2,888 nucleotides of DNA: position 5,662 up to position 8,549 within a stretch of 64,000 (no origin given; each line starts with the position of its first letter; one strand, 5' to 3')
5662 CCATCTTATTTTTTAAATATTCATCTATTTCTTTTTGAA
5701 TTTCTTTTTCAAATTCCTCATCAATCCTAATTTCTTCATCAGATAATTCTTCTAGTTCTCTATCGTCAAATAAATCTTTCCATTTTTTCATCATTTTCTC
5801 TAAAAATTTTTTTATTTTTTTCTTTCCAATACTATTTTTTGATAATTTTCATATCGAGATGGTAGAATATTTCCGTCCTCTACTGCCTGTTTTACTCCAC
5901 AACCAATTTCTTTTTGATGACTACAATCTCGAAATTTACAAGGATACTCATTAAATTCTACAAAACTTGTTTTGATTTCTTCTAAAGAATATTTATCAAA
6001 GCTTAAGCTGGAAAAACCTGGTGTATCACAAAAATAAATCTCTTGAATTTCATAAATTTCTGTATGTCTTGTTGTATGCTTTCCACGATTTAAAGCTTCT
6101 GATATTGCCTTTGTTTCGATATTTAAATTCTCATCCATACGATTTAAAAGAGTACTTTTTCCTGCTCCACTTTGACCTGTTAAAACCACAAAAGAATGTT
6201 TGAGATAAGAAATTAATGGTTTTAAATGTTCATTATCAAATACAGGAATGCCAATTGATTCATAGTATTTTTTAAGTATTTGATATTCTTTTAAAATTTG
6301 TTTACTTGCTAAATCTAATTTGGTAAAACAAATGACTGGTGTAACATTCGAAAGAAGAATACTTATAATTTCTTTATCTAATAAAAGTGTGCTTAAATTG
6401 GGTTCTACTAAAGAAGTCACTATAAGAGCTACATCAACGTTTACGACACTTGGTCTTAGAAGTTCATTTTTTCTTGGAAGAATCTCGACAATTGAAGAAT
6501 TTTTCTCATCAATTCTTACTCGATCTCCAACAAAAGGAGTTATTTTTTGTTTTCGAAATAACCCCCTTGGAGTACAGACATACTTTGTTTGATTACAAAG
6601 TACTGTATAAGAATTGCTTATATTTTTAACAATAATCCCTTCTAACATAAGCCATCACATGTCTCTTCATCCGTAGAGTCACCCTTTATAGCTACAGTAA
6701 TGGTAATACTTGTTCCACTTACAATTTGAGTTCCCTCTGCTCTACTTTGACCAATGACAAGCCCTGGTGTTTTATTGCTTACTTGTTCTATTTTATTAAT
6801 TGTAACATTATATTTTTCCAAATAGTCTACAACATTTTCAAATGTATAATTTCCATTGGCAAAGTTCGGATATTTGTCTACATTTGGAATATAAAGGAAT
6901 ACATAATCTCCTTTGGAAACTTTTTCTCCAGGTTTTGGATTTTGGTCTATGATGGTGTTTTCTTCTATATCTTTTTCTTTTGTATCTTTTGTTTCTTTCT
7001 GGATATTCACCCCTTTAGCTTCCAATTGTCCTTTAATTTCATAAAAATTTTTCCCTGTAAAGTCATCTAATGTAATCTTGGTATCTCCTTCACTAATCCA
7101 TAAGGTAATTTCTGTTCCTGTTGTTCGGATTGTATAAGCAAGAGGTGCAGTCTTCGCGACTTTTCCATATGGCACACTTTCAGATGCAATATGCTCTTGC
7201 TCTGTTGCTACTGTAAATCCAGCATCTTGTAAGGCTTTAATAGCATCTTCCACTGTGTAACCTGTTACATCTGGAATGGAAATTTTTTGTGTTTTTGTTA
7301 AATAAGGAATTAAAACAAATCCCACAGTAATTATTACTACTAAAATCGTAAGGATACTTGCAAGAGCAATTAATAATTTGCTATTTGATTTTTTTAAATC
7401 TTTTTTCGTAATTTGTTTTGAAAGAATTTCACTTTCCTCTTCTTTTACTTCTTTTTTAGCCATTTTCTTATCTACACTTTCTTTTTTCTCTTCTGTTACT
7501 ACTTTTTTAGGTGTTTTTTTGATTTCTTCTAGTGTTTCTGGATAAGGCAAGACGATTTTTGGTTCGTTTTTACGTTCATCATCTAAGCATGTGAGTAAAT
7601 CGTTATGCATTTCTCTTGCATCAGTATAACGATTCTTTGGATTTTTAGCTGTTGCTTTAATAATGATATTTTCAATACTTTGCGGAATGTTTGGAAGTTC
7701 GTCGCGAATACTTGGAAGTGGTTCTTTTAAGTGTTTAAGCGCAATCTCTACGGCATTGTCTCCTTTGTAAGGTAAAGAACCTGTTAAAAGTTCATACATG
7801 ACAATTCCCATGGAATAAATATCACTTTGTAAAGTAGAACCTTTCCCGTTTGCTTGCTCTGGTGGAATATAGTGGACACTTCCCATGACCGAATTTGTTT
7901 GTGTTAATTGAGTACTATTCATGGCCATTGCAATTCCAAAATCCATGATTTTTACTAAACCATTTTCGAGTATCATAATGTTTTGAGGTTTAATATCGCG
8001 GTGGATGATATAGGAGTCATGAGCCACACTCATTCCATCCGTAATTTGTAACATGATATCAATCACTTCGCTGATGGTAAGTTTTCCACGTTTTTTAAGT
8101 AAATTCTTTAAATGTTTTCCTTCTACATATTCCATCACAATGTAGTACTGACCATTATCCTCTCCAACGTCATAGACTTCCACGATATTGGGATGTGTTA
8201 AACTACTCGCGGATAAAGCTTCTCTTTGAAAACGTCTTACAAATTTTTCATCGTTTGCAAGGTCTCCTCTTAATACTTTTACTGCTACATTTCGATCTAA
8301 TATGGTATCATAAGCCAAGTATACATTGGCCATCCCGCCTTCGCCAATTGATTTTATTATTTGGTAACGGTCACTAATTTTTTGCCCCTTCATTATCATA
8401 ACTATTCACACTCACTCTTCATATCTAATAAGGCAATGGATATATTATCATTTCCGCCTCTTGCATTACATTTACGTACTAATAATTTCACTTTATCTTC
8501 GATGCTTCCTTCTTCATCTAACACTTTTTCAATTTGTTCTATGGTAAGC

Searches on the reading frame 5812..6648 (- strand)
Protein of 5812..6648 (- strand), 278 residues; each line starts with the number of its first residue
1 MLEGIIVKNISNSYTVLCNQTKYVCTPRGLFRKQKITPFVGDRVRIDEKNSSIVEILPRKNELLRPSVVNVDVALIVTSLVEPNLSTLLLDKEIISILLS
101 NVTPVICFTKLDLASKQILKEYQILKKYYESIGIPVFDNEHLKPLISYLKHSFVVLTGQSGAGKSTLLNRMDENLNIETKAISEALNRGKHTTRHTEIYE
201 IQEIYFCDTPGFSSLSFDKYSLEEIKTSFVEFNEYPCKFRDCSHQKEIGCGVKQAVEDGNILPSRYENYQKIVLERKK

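Call 6: search_protein_families(library=pfam, proteins=[window:5812-6648:-], max_evalue=0.01)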
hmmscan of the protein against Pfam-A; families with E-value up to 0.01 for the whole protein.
window:5812-6648:- (278 aa): 12 families
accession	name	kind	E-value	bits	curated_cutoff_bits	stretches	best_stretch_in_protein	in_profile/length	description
PF03193.22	RsgA_GTPase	-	1.2e-45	155.9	30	1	56-217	1-173/174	RsgA GTPase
PF16745.11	RsgA_N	-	4.2e-14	52.5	27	1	3-51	1-49/54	RsgA N-terminal domain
PF01926.29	MMR_HSR1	-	9.5e-08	32.6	21.9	1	154-217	2-57/113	50S ribosome-binding GTPase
PF13401.12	AAA_22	-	9.9e-05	23.1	27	1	151-193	5-33/130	AAA domain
PF00910.28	RNA_helicase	-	0.00066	20.6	21.5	1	154-243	1-88/105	RNA helicase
PF00005.33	ABC_tran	-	0.00072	20.6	25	1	153-188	13-51/137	ABC transporter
PF00485.24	PRK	-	0.00076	19.8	22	1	154-234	2-83/196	Phosphoribulokinase / Uridine kinase family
PF13555.12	AAA_29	-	0.0015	18.7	27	1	153-168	24-39/61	P-loop containing region of AAA domain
PF13521.12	AAA_28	-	0.0028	18.3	27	0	154-185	2-31/164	AAA domain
PF13191.12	AAA_16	-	0.0029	18.6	32.6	1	152-178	25-51/167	AAA ATPase domain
PF02367.23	TsaE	-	0.0032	17.9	26.6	1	150-235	20-104/128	Threonylcarbamoyl adenosine biosynthesis protein TsaE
PF04548.22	AIG1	-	0.008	16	27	0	154-225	3-73/212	AIG1 family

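Call 32: find_encoding_contigs(protein=window:5812-6648:-, flank=4000, max_places=10)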
Protein window:5812-6648:- (278 aa): 7 contigs read that carry it; 5 places shown.
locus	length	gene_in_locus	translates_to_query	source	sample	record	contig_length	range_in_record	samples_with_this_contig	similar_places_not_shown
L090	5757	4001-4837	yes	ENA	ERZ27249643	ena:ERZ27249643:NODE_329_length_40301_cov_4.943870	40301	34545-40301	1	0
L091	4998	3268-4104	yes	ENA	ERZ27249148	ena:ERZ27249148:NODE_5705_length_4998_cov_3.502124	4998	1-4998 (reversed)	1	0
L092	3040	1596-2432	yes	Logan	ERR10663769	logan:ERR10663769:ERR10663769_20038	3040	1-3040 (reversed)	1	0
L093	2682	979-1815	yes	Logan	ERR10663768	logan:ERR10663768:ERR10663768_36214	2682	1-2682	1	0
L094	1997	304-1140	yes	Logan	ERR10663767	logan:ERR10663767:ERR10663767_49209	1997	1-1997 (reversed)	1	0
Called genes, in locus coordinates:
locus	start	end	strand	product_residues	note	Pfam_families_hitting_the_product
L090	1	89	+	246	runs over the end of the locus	PF00106:adh_short, PF01370:Epimerase (weak), PF08659:KR, PF13561:adh_short_C2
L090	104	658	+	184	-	PF01931:NTPase_I-T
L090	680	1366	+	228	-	-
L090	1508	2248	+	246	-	PF00481:PP2C, PF13672:PP2C_2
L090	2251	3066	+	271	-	PF00069:Pkinase, PF07714:PK_Tyr_Ser-Thr, PF01636:APH (faint), PF03109:ABC1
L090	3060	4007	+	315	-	PF03793:PASTA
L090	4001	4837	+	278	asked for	PF16745:RsgA_N, PF03193:RsgA_GTPase, PF01926:MMR_HSR1 (weak)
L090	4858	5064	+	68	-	-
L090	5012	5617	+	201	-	PF00834:Ribul_P_3_epim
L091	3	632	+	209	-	?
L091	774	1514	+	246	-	PF00481:PP2C, PF13672:PP2C_2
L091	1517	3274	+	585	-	PF00069:Pkinase, PF07714:PK_Tyr_Ser-Thr, PF03109:ABC1 (weak), PF03793:PASTA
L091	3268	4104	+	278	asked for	PF16745:RsgA_N, PF03193:RsgA_GTPase, PF01926:MMR_HSR1 (weak)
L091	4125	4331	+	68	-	-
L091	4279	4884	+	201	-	PF00834:Ribul_P_3_epim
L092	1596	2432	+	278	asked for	PF16745:RsgA_N, PF03193:RsgA_GTPase, PF01926:MMR_HSR1 (weak)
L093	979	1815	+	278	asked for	PF16745:RsgA_N, PF03193:RsgA_GTPase, PF01926:MMR_HSR1 (weak)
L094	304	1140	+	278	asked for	PF16745:RsgA_N, PF03193:RsgA_GTPase, PF01926:MMR_HSR1 (weak)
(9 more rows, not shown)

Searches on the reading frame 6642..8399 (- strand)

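Call 6: search_protein_families(library=pfam, proteins=[window:6642-8399:-], max_evalue=0.01)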
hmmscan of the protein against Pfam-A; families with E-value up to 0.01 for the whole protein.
window:6642-8399:- (585 aa): 7 families
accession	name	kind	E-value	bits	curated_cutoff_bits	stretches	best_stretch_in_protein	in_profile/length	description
PF00069.31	Pkinase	-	2.4e-58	198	31.7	1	12-264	1-257/263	Protein kinase domain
PF07714.23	PK_Tyr_Ser-Thr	-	9.3e-44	150.1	23.1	1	13-259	2-250/258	Protein tyrosine and serine/threonine kinase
PF03793.24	PASTA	-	1.4e-36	124.7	23.2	3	374-436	2-63/64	PASTA domain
PF03109.22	ABC1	-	2.7e-08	33.7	22.9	1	56-164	119-221/244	ABC1 atypical kinase-like domain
PF01636.29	APH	-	4.5e-05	23.8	23.2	0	128-158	167-198/239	Phosphotransferase enzyme family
PF14531.12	Kinase-like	-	0.0017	18.1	25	1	98-215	133-255/289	Kinase-like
PF12330.14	Haspin_kinase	-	0.0053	16.3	25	1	79-161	178-257/364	Haspin like kinase domain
